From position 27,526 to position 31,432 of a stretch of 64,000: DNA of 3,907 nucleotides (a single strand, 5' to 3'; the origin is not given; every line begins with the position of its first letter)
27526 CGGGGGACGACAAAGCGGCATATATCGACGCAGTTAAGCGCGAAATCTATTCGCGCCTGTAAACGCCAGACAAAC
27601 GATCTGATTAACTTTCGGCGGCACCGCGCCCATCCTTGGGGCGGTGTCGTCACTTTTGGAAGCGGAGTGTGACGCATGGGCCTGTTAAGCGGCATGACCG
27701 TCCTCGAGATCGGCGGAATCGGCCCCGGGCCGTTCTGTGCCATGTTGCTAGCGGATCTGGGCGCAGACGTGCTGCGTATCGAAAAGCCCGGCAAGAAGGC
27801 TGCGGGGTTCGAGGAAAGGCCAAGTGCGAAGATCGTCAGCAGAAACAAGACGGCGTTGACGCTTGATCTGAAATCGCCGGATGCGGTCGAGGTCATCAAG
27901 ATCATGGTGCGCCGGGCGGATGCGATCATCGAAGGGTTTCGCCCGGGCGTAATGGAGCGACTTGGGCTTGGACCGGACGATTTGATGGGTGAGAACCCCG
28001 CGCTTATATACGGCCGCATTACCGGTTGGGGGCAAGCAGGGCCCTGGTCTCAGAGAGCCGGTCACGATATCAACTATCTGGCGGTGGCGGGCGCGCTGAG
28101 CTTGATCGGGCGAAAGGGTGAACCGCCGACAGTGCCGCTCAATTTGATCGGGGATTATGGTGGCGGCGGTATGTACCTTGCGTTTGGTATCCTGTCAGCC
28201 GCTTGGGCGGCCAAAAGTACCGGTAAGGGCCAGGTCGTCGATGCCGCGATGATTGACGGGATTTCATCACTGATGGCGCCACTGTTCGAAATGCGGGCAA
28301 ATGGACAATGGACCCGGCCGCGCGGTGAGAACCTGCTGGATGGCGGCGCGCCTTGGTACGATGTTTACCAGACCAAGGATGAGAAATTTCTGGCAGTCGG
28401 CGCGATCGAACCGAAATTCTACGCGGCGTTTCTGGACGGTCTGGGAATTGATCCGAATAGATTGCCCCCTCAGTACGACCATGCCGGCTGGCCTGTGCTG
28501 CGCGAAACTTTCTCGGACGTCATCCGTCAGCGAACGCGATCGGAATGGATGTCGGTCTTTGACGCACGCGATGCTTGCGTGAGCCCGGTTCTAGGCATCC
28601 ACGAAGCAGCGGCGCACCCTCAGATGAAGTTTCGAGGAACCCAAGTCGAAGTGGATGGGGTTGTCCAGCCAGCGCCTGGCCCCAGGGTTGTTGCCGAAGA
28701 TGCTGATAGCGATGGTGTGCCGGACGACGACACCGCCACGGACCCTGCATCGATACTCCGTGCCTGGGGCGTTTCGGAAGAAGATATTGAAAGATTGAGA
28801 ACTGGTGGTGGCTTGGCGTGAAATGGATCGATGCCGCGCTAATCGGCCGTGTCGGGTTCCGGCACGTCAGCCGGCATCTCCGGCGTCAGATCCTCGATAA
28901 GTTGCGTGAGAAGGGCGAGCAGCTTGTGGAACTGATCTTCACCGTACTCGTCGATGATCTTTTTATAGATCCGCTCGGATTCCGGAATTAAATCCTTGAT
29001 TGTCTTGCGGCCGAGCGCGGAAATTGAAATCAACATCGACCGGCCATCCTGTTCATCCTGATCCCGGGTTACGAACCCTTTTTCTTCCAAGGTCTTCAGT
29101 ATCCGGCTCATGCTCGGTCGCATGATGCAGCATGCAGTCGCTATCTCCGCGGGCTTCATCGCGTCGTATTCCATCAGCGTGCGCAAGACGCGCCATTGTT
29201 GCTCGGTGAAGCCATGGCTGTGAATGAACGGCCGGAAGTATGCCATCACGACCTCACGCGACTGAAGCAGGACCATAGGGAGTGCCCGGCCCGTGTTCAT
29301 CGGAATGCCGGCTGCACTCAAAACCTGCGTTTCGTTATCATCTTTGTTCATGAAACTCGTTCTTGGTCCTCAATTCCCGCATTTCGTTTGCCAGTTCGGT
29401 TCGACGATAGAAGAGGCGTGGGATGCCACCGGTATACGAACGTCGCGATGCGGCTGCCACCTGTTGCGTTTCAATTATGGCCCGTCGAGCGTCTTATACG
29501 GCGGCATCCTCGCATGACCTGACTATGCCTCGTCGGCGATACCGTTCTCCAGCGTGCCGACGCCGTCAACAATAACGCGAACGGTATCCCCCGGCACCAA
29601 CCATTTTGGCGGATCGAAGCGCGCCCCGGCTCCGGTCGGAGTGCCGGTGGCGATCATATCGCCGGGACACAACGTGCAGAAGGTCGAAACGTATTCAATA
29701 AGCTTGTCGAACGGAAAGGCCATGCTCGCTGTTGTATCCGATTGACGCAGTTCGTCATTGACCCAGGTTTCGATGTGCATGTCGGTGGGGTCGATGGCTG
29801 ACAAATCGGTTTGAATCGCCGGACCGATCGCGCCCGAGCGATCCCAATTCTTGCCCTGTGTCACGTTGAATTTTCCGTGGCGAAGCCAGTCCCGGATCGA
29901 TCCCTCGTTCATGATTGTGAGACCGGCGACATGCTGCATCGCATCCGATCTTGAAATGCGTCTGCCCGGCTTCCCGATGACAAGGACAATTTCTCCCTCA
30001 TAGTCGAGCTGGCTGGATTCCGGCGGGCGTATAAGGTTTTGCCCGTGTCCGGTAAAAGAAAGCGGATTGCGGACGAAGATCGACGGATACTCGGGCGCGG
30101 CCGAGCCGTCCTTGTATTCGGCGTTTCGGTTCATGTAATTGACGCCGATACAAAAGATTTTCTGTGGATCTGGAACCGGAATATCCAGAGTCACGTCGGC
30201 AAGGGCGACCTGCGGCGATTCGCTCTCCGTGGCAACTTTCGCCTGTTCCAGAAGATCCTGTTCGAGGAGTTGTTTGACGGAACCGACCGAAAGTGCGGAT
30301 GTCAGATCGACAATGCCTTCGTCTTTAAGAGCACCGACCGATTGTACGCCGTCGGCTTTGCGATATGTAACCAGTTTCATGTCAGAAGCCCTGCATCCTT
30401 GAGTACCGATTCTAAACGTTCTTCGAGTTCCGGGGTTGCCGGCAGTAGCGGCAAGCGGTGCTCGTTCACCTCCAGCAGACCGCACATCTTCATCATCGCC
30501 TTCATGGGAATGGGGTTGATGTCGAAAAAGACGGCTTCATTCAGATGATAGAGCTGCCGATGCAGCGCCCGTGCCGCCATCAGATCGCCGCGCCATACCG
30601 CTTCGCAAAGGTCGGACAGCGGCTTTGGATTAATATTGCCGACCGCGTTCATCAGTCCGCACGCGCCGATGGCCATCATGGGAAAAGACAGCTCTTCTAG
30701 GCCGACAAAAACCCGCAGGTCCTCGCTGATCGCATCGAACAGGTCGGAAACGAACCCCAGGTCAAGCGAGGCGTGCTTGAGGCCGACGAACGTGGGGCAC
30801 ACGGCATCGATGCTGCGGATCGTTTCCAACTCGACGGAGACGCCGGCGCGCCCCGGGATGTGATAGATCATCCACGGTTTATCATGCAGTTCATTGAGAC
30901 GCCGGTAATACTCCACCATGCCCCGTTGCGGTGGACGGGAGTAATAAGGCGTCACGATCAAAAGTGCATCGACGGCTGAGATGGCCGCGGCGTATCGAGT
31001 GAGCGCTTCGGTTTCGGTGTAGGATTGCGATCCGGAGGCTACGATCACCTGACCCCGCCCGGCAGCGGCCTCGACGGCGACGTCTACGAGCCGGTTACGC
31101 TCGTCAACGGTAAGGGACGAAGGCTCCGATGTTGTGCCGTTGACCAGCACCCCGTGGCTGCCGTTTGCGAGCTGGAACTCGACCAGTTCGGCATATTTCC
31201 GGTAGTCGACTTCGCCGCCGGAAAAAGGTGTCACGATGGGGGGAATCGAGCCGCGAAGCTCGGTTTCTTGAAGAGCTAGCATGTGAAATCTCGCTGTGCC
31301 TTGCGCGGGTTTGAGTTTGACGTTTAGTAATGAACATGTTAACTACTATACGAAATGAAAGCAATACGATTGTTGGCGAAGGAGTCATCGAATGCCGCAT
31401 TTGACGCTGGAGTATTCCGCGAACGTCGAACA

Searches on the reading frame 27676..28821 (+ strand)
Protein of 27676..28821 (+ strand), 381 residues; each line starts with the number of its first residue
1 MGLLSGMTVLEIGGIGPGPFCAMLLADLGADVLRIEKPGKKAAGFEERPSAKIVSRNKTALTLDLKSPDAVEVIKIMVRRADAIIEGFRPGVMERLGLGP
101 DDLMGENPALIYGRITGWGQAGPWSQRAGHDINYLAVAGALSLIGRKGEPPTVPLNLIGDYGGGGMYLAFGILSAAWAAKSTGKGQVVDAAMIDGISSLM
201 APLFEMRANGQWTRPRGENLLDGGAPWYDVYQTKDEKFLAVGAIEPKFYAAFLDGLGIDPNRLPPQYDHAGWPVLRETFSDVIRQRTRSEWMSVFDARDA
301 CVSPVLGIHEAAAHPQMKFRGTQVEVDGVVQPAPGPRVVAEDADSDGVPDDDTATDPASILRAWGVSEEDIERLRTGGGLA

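Call 11: search_protein_families(library=pfam, proteins=[window:27676-28821:+], max_evalue=0.00001)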
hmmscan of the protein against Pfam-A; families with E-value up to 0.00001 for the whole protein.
window:27676-28821:+ (381 aa): 1 family
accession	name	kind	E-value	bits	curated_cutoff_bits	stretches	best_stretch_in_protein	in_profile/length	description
PF02515.22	CoA_transf_3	-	1e-83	282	23.3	1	4-341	1-347/366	CoA-transferase family III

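Call 28: search_protein_families(library=ncbifam, proteins=[window:27676-28821:+], max_evalue=0.00001)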
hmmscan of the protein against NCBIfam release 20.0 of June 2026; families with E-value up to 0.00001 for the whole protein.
window:27676-28821:+ (381 aa): 6 families
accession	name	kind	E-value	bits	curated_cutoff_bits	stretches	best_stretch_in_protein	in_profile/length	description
NF003809.0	PRK05398.1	subfamily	1.9e-36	125.5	442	1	4-328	5-361/416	formyl-CoA transferase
NF008511.0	PRK11430.1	equivalog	1.3e-35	123.2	522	1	3-350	9-364/381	CoA:oxalate CoA-transferase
NF052585.1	SucGlutTfsCaiB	equivalog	1.9e-35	122.2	750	1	4-327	8-347/394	succinate--glutarate CoA-transferase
TIGR03253.1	oxalate_frc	equivalog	1.9e-33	115.8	504.2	1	4-199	4-206/416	formyl-CoA transferase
NF041294.1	Scnl_mescCoAtase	equivalog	1.1e-32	113.7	700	1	1-327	1-341/381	succinyl-CoA:mesaconate CoA-transferase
NF002914.1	PRK03525.1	equivalog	1.7e-18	66.7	413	1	3-196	9-202/400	L-carnitine CoA-transferase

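Call 30: search_solved_structures(query=window:27676-28821:+, max_evalue=1e-10, show_alignments=2)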
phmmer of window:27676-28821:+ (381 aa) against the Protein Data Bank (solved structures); distinct sequences matched with E-value up to 1e-10: 33.
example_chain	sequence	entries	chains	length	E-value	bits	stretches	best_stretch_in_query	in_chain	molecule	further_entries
1x74_A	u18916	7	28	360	4.5e-111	374.5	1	2-351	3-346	2-methylacyl-CoA racemase | probable alpha-methylacyl-CoA racemase MCR | PROBABLE ALPHA-METHYLACYL-COA RACEMASE MCR (2-METHYLACYL-COA RACEMASE) (2-ARYLPROPIONYL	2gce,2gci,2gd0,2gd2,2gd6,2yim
8rmw_A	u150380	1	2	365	6.7e-111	374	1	2-364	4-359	Alpha-methylacyl-CoA racemase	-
9i2t_A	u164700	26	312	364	6.7e-111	374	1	2-364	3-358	Alpha-methylacyl-CoA racemase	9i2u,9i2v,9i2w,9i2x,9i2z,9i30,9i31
8rp5_A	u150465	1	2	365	5.2e-110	371.1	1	2-364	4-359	Alpha-methylacyl-CoA racemase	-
8rp4_A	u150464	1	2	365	8.8e-110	370.3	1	2-364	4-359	Alpha-methylacyl-CoA racemase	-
8rp3_A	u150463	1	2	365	2.3e-109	368.9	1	2-364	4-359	Alpha-methylacyl-CoA racemase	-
2g04_A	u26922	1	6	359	2.2e-97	329.5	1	2-340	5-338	PROBABLE FATTY-ACID-CoA RACEMASE FAR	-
9br6_A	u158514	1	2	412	2.3e-33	118.7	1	4-337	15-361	Succinate--hydroxymethylglutarate CoA-transferase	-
9br7_A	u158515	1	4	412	7.7e-33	117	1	4-337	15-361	Succinate--hydroxymethylglutarate CoA-transferase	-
4hl6_A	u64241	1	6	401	4.8e-32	114.3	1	3-349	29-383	Uncharacterized protein YfdE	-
10uh_A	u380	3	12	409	2.1e-31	112.3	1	4-323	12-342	Formyl-coenzyme a transferase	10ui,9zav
4ed9_A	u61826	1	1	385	1.4e-30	109.6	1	4-344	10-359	CAIB/BAIF family protein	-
5yiy_A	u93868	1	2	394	2e-30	109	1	4-211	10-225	CoA transferase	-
5yit_A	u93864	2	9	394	2.2e-30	108.9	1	4-211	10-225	CoA transferase III | Uncharacterized protein Rv3272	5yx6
1pqy_A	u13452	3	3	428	1.8e-28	102.6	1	4-201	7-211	Hypothetical protein yfdW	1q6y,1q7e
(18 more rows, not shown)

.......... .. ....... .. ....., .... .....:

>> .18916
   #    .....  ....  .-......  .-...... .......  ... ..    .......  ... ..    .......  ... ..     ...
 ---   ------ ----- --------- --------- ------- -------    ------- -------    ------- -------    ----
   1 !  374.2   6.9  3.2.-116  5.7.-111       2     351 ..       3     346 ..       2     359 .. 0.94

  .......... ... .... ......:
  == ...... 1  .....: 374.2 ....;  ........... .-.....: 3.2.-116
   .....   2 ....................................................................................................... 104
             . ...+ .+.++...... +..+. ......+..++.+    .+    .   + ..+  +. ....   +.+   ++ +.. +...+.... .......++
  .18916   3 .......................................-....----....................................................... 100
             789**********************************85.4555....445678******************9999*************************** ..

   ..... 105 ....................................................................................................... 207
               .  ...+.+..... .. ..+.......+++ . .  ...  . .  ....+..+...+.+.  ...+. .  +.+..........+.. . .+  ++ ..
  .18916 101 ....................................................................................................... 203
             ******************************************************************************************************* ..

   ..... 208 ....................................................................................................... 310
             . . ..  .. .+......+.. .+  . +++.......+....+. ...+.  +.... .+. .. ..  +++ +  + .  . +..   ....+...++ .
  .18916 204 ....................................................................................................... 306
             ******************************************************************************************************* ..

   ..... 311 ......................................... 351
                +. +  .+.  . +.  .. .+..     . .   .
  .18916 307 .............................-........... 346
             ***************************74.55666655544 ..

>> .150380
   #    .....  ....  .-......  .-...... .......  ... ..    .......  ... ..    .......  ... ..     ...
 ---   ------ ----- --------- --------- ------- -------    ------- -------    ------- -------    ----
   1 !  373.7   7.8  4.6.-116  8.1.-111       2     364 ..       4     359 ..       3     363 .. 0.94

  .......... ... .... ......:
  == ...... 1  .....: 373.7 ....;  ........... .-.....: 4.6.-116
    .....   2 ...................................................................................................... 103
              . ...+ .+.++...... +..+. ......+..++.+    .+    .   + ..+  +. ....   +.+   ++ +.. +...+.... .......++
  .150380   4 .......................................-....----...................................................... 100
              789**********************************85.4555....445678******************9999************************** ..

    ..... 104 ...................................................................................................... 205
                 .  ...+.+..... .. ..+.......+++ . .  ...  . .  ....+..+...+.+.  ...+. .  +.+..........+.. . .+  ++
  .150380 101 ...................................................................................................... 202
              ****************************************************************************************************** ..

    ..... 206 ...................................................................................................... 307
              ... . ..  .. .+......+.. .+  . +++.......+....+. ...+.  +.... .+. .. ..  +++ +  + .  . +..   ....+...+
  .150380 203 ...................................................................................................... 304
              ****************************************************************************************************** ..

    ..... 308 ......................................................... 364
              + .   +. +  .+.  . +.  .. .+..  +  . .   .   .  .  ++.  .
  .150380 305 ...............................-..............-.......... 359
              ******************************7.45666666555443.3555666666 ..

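Call 82: search_dna_similar(query=window:27676-28821:+, collection=plasmids, mode=protein, max_evalue=1e-60, max_rows=40)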
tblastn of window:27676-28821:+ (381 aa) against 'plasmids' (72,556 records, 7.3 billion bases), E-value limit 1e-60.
Records with a match: 168; places in all: 250; records where one place covers at least 80% of the query: 168.
Best place of each record, by identity: <60% 168.
By first word of the organism name: Rhodococcus 49; Burkholderia 13; Cupriavidus 12; Paracoccus 7; Streptomyces 7; Sulfitobacter 7; Caballeronia 6; Variovorax 6; Sphingobium 5; Agrobacterium 5; and 35 more.
By predicted mobility (MOB-suite, as given by PLSDB): non-mobilizable 98; mobilizable 39; conjugative 31.
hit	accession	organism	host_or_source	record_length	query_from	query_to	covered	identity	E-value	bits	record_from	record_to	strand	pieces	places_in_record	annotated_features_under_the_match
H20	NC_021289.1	Caballeronia insecticola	-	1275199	1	378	99%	52.2%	1e-112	368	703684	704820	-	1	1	none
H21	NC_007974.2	Cupriavidus metallidurans CH34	-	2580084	1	378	99%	51.2%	6e-112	366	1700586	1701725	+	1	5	none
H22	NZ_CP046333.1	Cupriavidus metallidurans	sedimentation pond in a zinc factory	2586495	1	378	99%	51.2%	6e-112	366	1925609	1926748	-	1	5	none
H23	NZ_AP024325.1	Caballeronia sp. NK8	-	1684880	1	378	99%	51.0%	4e-114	372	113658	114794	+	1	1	none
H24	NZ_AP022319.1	Burkholderia sp. THE68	Togo hemipterus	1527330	1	378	99%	50.8%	3e-113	370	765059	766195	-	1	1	none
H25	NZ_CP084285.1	Caballeronia zhejiangensis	Anasa tristis,Cell culture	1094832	1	378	99%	50.4%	1e-107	354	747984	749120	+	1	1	none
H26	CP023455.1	Rhodobacteraceae bacterium QY30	whole organism,paddy soil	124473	1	378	99%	50.0%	3e-113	370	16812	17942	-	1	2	record has no annotation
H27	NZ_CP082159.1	Rhodococcus opacus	bacterial isolate,soil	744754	2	364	95%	51.8%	2e-111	364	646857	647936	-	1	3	CaiB/BaiF CoA-transferase family protein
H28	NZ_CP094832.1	Acuticoccus sp. I52.16.1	pure culture,seawater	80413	1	337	88%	55.5%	1e-116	380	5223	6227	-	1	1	CaiB/BaiF CoA-transferase family protein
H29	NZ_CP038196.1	Paracoccus versutus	single cell,soil adjacent to the roots ...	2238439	1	368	97%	50.5%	3e-107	353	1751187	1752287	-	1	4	none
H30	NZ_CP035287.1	Paracoccus versutus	whole organism,soil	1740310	1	368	97%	50.5%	8e-107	351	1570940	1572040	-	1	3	none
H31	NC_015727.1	Cupriavidus necator N-1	soil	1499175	2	378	99%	49.1%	9e-110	360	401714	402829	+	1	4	record has no annotation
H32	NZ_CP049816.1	Pontibrevibacter nitratireducens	-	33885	1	380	100%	48.4%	4e-116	378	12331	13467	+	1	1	CaiB/BaiF CoA-transferase family protein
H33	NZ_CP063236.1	Rhodococcus qingshengii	soil,Saratov Oil Refinery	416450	1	358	94%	51.2%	3e-112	367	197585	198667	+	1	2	CaiB/BaiF CoA-transferase family protein (x2)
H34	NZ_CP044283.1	Rhodococcus erythropolis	soil,rubber production plant territory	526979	1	358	94%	51.2%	3e-112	367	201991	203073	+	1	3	CaiB/BaiF CoA-transferase family protein (x2)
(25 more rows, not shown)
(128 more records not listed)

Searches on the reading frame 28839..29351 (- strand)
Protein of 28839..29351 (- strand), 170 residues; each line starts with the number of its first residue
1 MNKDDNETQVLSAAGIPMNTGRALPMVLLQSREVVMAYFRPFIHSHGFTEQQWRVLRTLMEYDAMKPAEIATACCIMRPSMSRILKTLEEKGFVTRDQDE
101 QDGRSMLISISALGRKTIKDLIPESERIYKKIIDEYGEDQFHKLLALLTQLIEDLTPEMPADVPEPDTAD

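Call 11: search_protein_families(library=pfam, proteins=[window:28839-29351:-], max_evalue=0.00001)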
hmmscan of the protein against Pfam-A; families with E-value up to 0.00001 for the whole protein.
window:28839-29351:- (170 aa): 7 families
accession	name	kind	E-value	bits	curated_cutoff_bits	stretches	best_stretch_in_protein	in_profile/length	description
PF01047.28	MarR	-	3.2e-17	62.6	24.6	1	48-105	1-58/59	MarR family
PF12802.13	MarR_2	-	1.3e-11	45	27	1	46-105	1-61/61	MarR family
PF01978.25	TrmB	-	6.2e-09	36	25.6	1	46-100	4-58/68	Sugar-specific transcriptional regulator TrmB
PF13463.12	HTH_27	-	1.2e-08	35.5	22.2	1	48-114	1-68/68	Winged helix DNA-binding domain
PF22381.2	Staph_reg_Sar_Rot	-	8.8e-08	32.6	27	1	39-121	3-85/85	Transcriptional regulator SarA/Rot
PF09339.16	HTH_IclR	-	1.5e-07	31.5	22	1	54-97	7-51/52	IclR helix-turn-helix domain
PF25213.1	HVO_A0261_N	-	2e-06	28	35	1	50-99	11-59/86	HVO_A0261 N-terminal domain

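Call 67: search_protein_families(library=ncbifam, proteins=[window:28839-29351:-], max_evalue=0.001)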
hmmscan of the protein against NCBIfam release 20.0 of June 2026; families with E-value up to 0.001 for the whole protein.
window:28839-29351:- (170 aa): 18 families
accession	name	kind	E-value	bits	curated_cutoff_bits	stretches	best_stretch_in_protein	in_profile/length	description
TIGR02337.1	HpaR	equivalog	4.2e-42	143.1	121.2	1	24-152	2-130/130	homoprotocatechuate degradation operon regulator HpaR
NF052438.1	TransRegRv0880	equivalog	1.4e-13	50.9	220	1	51-154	35-137/143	Rv0880 family HTH-type transcriptional regulator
NF041230.1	BagL_FevM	exception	2.5e-10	40.6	230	1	48-151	38-141/145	MarR family transcriptional regulator BagL/FevM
NF045593.1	bilirub_TF_BilQ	equivalog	1.5e-08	34.5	125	1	67-153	47-133/135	bilirubin utilization transcriptional regulator BilQ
TIGR01889.1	Staph_reg_Sar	paralog_domain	8.8e-08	32.4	62.6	1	51-128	26-107/109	staphylococcal accessory regulator family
NF008122.0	PRK10870.1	equivalog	2.1e-07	30.8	157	1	61-155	68-162/176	transcriptional repressor MprA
NF053777.1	Saro0803TransReg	equivalog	2.3e-07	30.6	200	1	34-150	21-137/140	Saro_0803 family transcriptional regulator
NF053606.1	Sta1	subfamily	2.5e-07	30.7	80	1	45-104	15-76/100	Sta1 family transcriptional regulator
NF052638.1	TransRegOhrRVib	equivalog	2.5e-07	30.5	200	1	33-120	20-107/141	transcriptional regulator OhrR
NF002926.0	PRK03573.1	equivalog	3.2e-07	30.4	120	1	49-152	30-134/144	transcriptional regulator SlyA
TIGR04472.1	reg_rSAM_mob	hypoth_equivalog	3.7e-06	27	240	1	48-145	29-129/141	radical SAM mobile pair system MarR family transcriptional regulator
NF040939.2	trans_reg_lrs14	equivalog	6.1e-06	26.2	90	1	47-104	18-78/103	Lrs14 family HTH-type transcriptional regulator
NF007339.0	PRK09834.1-1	equivalog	1.2e-05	24.8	299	1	54-104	28-78/271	DNA-binding transcriptional regulator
NF033788.1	HTH_metalloreg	subfamily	6.8e-05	22.6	55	1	51-109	12-67/77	metalloregulator ArsR/SmtB family transcription factor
NF050133.1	TransRegFabT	equivalog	0.00012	22.3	200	1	61-152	40-131/138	fatty acid biosynthesis transcriptional regulator FabT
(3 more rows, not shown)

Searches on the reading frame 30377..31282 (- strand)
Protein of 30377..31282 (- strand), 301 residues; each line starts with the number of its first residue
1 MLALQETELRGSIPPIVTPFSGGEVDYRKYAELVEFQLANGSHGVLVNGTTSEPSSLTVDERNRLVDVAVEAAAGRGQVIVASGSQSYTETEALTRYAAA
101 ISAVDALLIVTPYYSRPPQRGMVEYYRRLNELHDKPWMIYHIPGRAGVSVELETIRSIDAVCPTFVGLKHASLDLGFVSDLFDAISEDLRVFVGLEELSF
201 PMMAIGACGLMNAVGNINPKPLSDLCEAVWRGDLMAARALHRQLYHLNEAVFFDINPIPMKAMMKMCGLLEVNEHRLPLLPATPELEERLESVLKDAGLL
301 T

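Call 11: search_protein_families(library=pfam, proteins=[window:30377-31282:-], max_evalue=0.00001)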
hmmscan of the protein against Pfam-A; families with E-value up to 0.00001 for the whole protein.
window:30377-31282:- (301 aa): 1 family
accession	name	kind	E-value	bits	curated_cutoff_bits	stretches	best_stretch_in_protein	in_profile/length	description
PF00701.28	DHDPS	-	5.3e-63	212.9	22.1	1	9-296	2-288/289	Dihydrodipicolinate synthetase family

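Call 28: search_protein_families(library=ncbifam, proteins=[window:30377-31282:-], max_evalue=0.00001)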
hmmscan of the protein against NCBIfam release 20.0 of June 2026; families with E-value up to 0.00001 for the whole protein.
window:30377-31282:- (301 aa): 7 families
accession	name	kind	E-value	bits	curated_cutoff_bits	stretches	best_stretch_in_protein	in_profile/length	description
TIGR02313.1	HpaI-NOT-DapA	exception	2.1e-83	279.5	396.7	1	9-300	1-292/294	2,4-dihydroxyhept-2-ene-1,7-dioic acid aldolase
TIGR00674.1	dapA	equivalog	4.7e-72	242.2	206.15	1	12-296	2-285/286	4-hydroxy-tetrahydrodipicolinate synthase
NF003164.0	PRK04147.1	equivalog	8.6e-29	100.7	281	1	7-294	2-287/294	N-acetylneuraminate lyase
NF040954.1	Arch_KDGaldase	equivalog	5.3e-28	98.2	390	1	13-292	4-276/288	bifunctional 2-dehydro-3-deoxy-phosphogluconate/2-dehydro-3-deoxy-6-phosphogalactonate aldolase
NF002958.0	PRK03620.1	subfamily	4.3e-26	91.4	278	1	17-297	19-299/307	5-dehydro-4-deoxyglucarate dehydratase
TIGR00683.1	nanA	equivalog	2.4e-23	82.9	382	1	9-284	1-275/293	N-acetylneuraminate lyase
TIGR03249.1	KdgD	equivalog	6.7e-19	68.1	373.95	1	17-297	17-298/299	5-dehydro-4-deoxyglucarate dehydratase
